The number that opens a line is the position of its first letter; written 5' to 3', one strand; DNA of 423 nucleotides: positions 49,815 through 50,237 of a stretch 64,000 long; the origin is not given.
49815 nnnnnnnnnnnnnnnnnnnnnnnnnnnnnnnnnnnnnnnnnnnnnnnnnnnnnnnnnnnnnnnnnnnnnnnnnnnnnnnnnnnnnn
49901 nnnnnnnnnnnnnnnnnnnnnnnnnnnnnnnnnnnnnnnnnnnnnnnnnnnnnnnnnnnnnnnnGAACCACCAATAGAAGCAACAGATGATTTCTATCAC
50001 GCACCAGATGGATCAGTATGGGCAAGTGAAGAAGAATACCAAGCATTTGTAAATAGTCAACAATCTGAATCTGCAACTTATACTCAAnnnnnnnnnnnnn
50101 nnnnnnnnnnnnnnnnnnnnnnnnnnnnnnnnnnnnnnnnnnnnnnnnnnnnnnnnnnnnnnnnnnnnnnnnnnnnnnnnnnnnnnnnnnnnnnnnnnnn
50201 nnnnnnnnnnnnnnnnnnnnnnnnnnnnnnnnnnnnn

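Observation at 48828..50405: Unrecognised ~20-aa tandem repeat family (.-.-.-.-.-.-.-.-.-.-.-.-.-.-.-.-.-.) in a signal-anchored protein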

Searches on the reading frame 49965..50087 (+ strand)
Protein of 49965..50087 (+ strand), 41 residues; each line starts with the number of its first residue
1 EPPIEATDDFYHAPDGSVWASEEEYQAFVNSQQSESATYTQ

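Call 29: find_homologous_proteins(query=A3, max_evalue=1)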
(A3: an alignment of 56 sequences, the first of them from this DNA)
Query A3 (56 sequences) (41 aa, profile of the alignment): 2 proteins with E <= 1 among 11 candidates.
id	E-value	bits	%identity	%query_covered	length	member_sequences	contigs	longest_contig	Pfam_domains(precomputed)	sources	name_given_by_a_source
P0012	2.8e-14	70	53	46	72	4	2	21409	-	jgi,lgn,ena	-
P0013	6.8e-4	37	-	-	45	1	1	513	-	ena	-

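Call 37: search_protein_representatives(alignment_id=A3)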
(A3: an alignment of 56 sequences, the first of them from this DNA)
Query: 56 sequences, 41 profile positions. Proteins with E-value up to 0.001 (for the whole library): 114; up to 1e-10: 53; up to 1e-30: 27. The best 114 are listed.
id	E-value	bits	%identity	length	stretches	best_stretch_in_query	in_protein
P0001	1.7e-106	363.7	-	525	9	2-39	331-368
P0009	4.7e-96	330.3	-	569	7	1-41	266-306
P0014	2.7e-92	318.3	-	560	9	2-39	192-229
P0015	2.3e-89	308.9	-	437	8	1-39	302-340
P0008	1.8e-88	306.0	-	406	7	1-40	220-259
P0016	1.6e-82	287.0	-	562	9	1-41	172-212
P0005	1.0e-79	278.0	-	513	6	2-40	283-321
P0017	2.3e-77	270.5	-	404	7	2-40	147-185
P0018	1.6e-71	251.8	-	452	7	1-38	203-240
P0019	2.1e-71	251.4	-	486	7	2-39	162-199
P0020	5.6e-64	227.7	-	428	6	4-39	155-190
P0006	8.2e-64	227.1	-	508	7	1-40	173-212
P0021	1.8e-62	222.9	-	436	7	4-36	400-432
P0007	2.8e-62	222.2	-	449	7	4-40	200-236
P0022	7.1e-62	220.9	-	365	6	1-40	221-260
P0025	5.2e-51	186.1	-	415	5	1-38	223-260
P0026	1.3e-50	184.9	-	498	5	2-38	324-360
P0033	1.3e-31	124.1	-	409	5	7-40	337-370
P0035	4.9e-28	112.6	-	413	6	10-40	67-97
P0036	3.6e-25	103.4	-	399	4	3-39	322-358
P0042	2.4e-21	91.2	-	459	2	1-40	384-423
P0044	1.8e-17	78.8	-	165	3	6-37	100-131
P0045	2.3e-16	75.2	-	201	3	6-39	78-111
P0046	1.0e-15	73.2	-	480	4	6-40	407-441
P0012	9.1e-15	70.2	-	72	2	2-31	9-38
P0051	1.1e-12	63.5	-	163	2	3-40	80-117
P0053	1.7e-12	62.9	-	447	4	2-39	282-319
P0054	1.7e-12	62.9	-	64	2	1-28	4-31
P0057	7.9e-11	57.5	-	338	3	7-41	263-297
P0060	4.8e-10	55.0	-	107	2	5-39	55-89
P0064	1.7e-09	53.3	-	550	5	13-36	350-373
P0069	2.0e-08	49.9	-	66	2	6-29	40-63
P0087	1.4e-05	40.7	-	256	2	10-30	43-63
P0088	1.5e-05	40.7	-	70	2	8-33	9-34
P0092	4.4e-05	39.2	-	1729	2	10-36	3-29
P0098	1.1e-04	37.9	-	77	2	9-33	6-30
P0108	5.0e-04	35.8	-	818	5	15-40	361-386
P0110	5.5e-04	35.6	-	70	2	11-37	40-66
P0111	5.7e-04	35.6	-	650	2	11-30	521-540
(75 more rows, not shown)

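Call 43: search_protein_families(library=pfam, alignment_id=A4, max_evalue=0.001)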
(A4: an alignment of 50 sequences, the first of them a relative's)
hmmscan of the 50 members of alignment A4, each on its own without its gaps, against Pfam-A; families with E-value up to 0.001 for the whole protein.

A. member 1, P0092 (1729 aa): 0 families

B. families by the number of members that match (of 50 scanned): 11 families
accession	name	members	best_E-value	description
PF00069.31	Pkinase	1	1.5e-08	Protein kinase domain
PF04545.22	Sigma70_r4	1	2.7e-08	Sigma-70, region 4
PF24902.1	Ig_NUP210_9th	1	7.1e-05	NUP210, Ig-like domain 9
PF01163.29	RIO1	1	0.00021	RIO domain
PF25450.1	Rab11-FIP3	1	0.00038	Rab11-FIP3-like domain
PF15035.11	Rootletin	1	0.00054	Ciliary rootlet component, centrosome cohesion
PF17476.7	Binary_toxB_3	1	0.00057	Clostridial binary toxin B/anthrax toxin PA domain 3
PF23826.1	DUF7196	1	0.00076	Domain of unknown function (DUF7196)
PF09465.16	LBR_tudor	1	0.00086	Lamin-B receptor of TUDOR domain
PF19886.4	DUF6359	1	0.00086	Domain of unknown function (DUF6359)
PF22716.1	SNaCT11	1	0.00094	Short NACHT-associated C-Terminal domain, family 11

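Call 44: search_solved_structures(query=A3, max_evalue=10, show_alignments=5)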
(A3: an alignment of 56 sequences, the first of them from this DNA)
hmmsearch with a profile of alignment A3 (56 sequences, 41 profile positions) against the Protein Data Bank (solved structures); distinct sequences matched with E-value up to 10: 8.
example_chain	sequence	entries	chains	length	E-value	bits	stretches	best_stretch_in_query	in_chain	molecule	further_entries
5h7b_A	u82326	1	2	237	0.00096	22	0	21-34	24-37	Immunoglobulin G-binding protein A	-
5h7a_C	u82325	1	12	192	0.0039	20.1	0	21-34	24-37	Immunoglobulin G-binding protein A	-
5h79_D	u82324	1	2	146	0.034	17.1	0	21-34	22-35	Immunoglobulin G-binding protein A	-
5wh8_A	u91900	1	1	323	0.35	13.8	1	19-31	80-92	Putative carbohydrate-active enzyme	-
4fnh_A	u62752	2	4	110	0.53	13.2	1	17-32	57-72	Heme-degrading monooxygenase isdI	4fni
2n3e_A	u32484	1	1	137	0.62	13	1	17-31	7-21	Major ampullate spidroin 1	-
1sqe_A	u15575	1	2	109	1.2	12.1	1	17-32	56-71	hypothetical protein PG130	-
2zdp_A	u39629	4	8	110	1.2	12.1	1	17-32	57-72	Heme-degrading monooxygenase isdI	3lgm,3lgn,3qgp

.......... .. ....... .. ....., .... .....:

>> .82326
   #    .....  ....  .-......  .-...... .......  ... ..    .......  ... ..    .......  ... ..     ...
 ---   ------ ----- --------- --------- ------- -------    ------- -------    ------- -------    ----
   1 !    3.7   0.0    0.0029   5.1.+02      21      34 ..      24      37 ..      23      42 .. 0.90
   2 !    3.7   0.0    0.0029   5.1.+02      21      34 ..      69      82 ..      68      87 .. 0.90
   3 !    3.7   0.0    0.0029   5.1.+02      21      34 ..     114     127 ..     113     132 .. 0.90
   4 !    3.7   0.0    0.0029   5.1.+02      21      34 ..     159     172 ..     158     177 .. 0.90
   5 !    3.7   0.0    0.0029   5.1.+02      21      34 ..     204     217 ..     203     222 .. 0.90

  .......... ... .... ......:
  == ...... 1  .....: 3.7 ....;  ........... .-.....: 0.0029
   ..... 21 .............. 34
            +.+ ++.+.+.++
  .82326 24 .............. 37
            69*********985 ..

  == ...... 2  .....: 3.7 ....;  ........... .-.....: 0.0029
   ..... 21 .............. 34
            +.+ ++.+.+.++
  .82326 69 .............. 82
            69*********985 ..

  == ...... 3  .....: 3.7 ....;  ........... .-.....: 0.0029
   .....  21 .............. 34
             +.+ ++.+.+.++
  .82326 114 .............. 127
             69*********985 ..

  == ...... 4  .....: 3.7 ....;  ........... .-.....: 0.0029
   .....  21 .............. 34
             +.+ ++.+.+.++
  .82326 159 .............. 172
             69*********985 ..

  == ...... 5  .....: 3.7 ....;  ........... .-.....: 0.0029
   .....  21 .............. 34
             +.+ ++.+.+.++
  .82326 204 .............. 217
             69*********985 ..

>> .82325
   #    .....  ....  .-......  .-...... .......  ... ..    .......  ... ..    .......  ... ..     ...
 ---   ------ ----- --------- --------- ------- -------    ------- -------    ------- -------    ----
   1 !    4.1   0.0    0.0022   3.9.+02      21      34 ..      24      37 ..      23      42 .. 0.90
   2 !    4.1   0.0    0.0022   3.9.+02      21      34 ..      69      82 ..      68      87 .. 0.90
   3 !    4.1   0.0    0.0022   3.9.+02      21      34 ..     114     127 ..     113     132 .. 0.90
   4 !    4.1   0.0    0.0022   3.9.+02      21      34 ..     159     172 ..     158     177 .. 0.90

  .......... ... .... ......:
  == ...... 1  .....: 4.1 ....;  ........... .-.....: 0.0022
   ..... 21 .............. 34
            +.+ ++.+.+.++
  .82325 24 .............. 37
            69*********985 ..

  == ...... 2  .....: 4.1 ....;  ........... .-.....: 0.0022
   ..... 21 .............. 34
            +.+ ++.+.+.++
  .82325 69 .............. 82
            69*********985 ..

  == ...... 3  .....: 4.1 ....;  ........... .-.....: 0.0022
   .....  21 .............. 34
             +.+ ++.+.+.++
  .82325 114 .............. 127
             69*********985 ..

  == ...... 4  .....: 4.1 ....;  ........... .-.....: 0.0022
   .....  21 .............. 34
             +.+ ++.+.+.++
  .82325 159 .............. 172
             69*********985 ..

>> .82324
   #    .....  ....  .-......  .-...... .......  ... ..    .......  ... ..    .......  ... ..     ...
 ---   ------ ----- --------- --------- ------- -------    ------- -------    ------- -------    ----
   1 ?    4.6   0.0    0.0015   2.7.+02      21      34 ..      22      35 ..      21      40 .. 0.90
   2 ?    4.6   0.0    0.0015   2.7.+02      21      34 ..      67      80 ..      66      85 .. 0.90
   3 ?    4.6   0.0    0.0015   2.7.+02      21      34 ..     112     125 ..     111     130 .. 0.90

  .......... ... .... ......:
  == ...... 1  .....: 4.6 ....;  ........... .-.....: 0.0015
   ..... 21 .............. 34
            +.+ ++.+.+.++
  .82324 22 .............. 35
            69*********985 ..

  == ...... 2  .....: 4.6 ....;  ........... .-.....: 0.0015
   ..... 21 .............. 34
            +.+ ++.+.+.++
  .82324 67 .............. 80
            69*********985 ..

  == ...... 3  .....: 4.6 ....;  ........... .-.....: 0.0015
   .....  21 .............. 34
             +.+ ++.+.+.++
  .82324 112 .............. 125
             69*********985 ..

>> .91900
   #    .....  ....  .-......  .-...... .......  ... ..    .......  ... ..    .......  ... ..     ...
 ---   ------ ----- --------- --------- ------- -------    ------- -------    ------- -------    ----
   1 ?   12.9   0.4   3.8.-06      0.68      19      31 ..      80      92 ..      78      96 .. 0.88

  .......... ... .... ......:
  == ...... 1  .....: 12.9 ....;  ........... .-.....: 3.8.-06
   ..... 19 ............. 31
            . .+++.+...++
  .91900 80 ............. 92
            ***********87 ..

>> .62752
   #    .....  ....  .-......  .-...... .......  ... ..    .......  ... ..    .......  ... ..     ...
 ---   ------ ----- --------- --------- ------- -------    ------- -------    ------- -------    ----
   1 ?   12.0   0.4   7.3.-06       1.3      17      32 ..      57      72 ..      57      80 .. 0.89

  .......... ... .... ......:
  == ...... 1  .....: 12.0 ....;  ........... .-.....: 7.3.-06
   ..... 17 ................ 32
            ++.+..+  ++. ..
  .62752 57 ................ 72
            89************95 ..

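Call 52: predict_structure(alignment_id=A3)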
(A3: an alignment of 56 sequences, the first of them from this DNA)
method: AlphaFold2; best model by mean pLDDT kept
length: 41 residues; sequences in the alignment: 56
mean_pLDDT: 74.5   pTM: 0.42
mean pLDDT of the five models: 74.5, 73.6, 72.8, 71.9, 70.9
residues with pLDDT >= 90: 0; 70-90: 25; 50-70: 15; < 50: 1
segments of 3 or more residues with pLDDT < 50: none
pLDDT, mean of each block of 10 residues (from residue 1): 61 85 88 67 44
secondary structure, 60 per line:
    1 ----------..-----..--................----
elements in order: H22-37

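Call 54: fold_search(model_id=the predicted structure, library=pdb)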
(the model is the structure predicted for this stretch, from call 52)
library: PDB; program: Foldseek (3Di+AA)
matches with E <= 10: 42; with E <= 0.001: 0
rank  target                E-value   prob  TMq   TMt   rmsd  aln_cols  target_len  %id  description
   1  4v5z_Bu               3.8e+00  0.09  0.31  0.25   2.9        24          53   25  Structure of a mammalian 80S ribosome obtained by docking homology models of the RNA and proteins into an 8.7 A cryo- (released 2014-07-09)
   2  8d3p_B                4.1e+00  0.10  0.36  0.06   5.7        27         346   30  Type I-C Cas4-Cas1-Cas2 complex bound to half-site integration intermediate (HSI) (released 2022-11-02)
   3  4j1l                  4.4e+00  0.06  0.32  0.05   7.3        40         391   20  Mutant Endotoxin TeNT (released 2014-02-05)
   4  6tu9_B                5.9e+00  0.11  0.27  0.05   0.8        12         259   25  The ROR1 Pseudokinase Domain Bound To Ponatinib (released 2020-01-22)
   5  4adx_U                5.9e+00  0.03  0.25  0.21   3.9        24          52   21  The Cryo-EM Structure of the Archaeal 50S Ribosomal Subunit in Complex with Initiation Factor 6 (released 2012-02-08)
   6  1ffk_R                5.9e+00  0.02  0.24  0.21   3.9        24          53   21  CRYSTAL STRUCTURE OF THE LARGE RIBOSOMAL SUBUNIT FROM HALOARCULA MARISMORTUI AT 2.4 ANGSTROM RESOLUTION (released 2000-08-14)
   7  2i13_A                6.3e+00  0.08  0.41  0.16   3.2        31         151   13  Aart, a six finger zinc finger designed to recognize ANN triplets (released 2006-10-03)
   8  1yvg                  6.3e+00  0.04  0.32  0.05   7.4        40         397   20  Structural analysis of the catalytic domain of tetanus neurotoxin (released 2005-03-22)
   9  2oj9                  6.3e+00  0.04  0.25  0.05   4.7        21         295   10  Structure of IGF-1R kinase domain complexed with a benzimidazole inhibitor (released 2007-05-01)
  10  6fer_E                6.8e+00  0.05  0.30  0.06   2.3        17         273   18  Crystal Structure of human DDR2 kinase in complex with 2-[4,5-difluoro-2-oxo-1'-(1H-pyrazolo[3,4-b]pyridine-5-carbonyl (released 2018-11-28)
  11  1z7h                  6.8e+00  0.04  0.32  0.04   7.3        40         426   20  2.3 Angstrom crystal structure of tetanus neurotoxin light chain (released 2005-05-10)
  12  4v9f_U                6.8e+00  0.02  0.25  0.20   3.9        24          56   21  The re-refined crystal structure of the Haloarcula marismortui large ribosomal subunit at 2.4 Angstrom resolution: mor (released 2014-07-09)
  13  5kkq_A                7.4e+00  0.11  0.44  0.15   2.2        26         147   23  Homo sapiens CCCTC-binding factor (CTCF) ZnF3-7 and DNA complex structure (released 2017-05-24)
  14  5h1a_A                7.4e+00  0.05  0.31  0.07   6.4        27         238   11  Crystal structure of an IclR homolog from Microbacterium sp. strain HM58-2 (released 2017-01-18)
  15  8xks_H                7.4e+00  0.05  0.35  0.05   3.3        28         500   28  The cryo-EM structure of Orf2971-FtsHi motor complex (released 2024-12-04)
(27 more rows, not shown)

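Call 55: find_encoding_contigs(protein=P0042, flank=6000, max_places=3)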
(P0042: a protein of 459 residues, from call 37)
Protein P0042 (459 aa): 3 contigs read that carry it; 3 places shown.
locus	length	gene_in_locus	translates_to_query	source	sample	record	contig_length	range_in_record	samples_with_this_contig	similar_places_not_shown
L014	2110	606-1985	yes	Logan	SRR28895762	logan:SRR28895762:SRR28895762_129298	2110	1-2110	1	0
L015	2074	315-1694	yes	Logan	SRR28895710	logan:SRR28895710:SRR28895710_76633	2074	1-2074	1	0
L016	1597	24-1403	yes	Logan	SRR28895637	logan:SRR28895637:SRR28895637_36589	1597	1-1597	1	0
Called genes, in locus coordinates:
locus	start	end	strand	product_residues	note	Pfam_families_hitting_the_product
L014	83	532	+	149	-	-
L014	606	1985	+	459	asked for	-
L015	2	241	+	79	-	?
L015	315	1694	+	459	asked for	-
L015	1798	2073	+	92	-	?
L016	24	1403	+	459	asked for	-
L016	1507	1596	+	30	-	?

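Call 56: find_encoding_contigs(protein=P0036, flank=8000, max_places=2)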
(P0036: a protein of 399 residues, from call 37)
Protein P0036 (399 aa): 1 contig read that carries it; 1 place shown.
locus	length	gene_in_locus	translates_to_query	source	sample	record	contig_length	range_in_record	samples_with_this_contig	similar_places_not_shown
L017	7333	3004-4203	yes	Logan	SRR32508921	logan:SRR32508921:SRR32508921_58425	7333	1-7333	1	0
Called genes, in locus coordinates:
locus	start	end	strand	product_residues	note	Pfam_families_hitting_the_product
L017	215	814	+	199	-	-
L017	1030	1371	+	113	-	PF12844:HTH_19, PF13560:HTH_31 (weak), PF01381:HTH_3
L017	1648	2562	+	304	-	PF00890:FAD_binding_2 (weak), PF01266:DAO (weak), PF03486:HI0933_like (weak), PF07992:Pyr_redox_2, PF12831:FAD_oxidored (weak), PF13450:NAD_binding_8 (weak), PF13738:Pyr_redox_3, PF00070:Pyr_redox, +2 more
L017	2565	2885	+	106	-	PF00085:Thioredoxin, PF14595:Thioredoxin_9 (weak), PF13098:Thioredoxin_2, PF13905:Thioredoxin_8 (faint), PF07449:HyaE (weak)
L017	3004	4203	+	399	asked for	-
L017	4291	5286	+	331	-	PF13180:PDZ_2 (weak), PF05362:Lon_C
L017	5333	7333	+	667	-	?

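Call 57: find_encoding_contigs(protein=P0092, flank=8000, max_places=2)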
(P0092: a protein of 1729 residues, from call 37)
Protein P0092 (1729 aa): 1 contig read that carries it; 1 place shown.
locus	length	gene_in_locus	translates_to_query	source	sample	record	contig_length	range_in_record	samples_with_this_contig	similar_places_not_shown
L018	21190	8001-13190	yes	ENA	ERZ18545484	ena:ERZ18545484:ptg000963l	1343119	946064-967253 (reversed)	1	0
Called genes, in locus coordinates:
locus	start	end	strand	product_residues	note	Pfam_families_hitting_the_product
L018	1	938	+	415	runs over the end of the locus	PF01555:N6_N4_Mtase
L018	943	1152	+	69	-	-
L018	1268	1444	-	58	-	-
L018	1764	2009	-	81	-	-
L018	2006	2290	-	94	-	-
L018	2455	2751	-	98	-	-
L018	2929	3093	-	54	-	-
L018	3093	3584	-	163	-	-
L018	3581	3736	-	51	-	-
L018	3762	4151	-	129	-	-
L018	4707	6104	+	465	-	-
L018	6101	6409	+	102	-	-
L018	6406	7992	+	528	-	PF05345:He_PIG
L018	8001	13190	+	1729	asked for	-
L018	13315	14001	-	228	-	-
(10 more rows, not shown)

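Call 58: find_encoding_contigs(protein=P0108, flank=8000, max_places=2)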
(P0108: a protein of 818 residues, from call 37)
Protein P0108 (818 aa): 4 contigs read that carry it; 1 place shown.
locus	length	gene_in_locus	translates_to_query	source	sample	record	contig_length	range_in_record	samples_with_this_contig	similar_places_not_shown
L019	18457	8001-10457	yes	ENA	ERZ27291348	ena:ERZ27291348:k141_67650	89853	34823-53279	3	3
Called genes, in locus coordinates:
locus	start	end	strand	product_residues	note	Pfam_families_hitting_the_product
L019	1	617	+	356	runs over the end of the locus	PF08401:ArdcN, PF18818:MPTase-PolyVal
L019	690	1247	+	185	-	-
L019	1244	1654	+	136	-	-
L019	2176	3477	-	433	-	PF13657:Couple_hipA (weak), PF07804:HipA_C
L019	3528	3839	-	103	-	-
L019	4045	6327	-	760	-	-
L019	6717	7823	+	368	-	-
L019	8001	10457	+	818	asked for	-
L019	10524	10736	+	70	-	-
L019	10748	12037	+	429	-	-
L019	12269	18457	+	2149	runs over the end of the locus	PF08341:TED (weak), PF17210:SdrD_B (faint), PF17802:SpaA, PF18202:TQ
